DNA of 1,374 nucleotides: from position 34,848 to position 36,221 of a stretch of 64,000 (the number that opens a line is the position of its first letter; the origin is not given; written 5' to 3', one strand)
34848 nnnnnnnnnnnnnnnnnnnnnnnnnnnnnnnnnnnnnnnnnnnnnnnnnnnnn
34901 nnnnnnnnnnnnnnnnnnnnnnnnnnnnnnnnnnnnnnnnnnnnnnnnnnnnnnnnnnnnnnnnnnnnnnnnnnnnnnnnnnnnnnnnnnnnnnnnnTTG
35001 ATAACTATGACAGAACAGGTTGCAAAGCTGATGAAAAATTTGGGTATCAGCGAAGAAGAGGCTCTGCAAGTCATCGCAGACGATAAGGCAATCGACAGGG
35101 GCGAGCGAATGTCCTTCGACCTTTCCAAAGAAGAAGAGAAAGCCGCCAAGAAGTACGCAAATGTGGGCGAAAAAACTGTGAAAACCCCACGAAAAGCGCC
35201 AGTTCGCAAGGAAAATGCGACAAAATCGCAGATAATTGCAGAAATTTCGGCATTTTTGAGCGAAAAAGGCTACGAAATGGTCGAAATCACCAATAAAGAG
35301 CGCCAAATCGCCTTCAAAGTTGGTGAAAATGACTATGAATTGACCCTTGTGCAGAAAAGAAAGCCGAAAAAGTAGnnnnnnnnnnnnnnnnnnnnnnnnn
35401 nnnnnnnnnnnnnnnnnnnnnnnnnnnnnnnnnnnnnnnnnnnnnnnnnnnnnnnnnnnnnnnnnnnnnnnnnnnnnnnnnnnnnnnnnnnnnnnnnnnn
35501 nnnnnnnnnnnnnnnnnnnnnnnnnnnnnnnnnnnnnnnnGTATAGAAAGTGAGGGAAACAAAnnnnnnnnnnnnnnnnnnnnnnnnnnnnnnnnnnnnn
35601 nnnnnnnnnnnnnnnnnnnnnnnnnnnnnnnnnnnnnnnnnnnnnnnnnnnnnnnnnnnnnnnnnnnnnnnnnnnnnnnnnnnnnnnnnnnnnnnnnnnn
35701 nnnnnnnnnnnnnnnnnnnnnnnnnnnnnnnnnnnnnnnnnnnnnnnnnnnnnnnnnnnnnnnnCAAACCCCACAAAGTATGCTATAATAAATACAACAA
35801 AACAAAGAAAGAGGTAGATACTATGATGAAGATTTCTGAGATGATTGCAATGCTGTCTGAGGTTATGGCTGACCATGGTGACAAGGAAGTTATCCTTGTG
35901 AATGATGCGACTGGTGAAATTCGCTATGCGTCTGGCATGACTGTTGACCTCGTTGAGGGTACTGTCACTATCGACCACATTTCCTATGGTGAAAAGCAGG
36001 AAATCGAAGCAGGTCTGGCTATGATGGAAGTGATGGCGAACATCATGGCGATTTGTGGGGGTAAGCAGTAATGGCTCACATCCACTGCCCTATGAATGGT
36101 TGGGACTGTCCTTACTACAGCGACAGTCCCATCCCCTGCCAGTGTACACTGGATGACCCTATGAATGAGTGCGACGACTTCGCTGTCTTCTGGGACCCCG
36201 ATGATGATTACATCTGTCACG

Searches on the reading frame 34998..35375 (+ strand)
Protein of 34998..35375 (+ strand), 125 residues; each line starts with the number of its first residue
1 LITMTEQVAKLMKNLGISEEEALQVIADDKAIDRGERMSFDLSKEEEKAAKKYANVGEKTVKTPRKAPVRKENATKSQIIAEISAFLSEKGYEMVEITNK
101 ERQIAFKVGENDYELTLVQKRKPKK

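Call 17: search_protein_families(library=phrogs, proteins=[window:34998-35375:+], max_evalue=0.01)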
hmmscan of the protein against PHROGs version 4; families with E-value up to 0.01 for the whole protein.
window:34998-35375:+ (125 aa): 0 families

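Call 18: search_protein_families(library=pfam, proteins=[window:34998-35375:+], max_evalue=0.01)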
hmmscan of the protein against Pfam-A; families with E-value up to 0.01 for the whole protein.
window:34998-35375:+ (125 aa): 1 family
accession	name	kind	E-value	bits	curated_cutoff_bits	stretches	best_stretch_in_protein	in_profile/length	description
PF18860.6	AbiJ_NTD3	-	0.0057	16.5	32.5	1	69-108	96-135/167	AbiJ N-terminal domain 3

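Call 84: find_related_loci(query=A4, collection=viral_contigs, flank=6000)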
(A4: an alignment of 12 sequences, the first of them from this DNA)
Query A4 (125 aa) in viral_contigs; peptide patterns used: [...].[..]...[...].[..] (x = any residue, [..] = any of these).
106 stretches matched a pattern; 49 encode a relative of the query (tblastn E <= 1e-3); 45 distinct loci.
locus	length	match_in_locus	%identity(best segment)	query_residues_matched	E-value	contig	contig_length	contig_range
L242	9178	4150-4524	99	1-125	4e-79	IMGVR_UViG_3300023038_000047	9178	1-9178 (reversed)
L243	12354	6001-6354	69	7-124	5e-49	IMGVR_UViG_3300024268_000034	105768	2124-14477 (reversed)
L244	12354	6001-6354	69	7-124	5e-49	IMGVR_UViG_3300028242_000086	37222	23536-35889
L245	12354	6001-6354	69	7-124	5e-49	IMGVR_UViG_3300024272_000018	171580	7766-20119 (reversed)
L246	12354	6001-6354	69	7-124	5e-49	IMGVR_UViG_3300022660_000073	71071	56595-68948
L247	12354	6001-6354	69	7-124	5e-49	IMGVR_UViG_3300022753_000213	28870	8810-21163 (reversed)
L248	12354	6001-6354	69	7-124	5e-49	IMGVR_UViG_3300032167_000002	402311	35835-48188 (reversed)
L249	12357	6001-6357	58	3-121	3e-38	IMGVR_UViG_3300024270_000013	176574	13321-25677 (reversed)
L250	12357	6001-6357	58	3-121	3e-38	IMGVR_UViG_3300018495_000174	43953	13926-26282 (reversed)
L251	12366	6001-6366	56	3-124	3e-38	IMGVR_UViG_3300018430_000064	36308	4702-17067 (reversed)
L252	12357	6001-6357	58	3-121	3e-38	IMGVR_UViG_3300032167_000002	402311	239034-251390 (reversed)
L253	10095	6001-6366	56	3-124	3e-38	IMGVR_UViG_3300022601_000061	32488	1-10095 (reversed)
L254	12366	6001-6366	56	3-124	3e-38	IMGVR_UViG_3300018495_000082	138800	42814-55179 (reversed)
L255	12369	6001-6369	56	2-122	2e-35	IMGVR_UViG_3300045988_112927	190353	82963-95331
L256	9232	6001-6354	59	7-119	5e-35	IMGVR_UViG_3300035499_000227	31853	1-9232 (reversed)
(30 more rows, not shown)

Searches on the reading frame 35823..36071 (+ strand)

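Call 17: search_protein_families(library=phrogs, proteins=[window:35823-36071:+], max_evalue=0.01)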
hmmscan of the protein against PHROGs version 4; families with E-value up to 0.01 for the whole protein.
window:35823-36071:+ (82 aa): 3 families
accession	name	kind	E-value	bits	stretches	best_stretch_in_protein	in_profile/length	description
phrog_10692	-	unknown function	6.5e-07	30.5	1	2-36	1-35/72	-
phrog_38414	-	unknown function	0.00096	20.2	1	2-25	1-24/58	-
phrog_6992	-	unknown function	0.0093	17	0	2-27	1-26/57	-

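Call 18: search_protein_families(library=pfam, proteins=[window:35823-36071:+], max_evalue=0.01)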
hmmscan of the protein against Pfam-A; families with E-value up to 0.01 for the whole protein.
window:35823-36071:+ (82 aa): 0 families
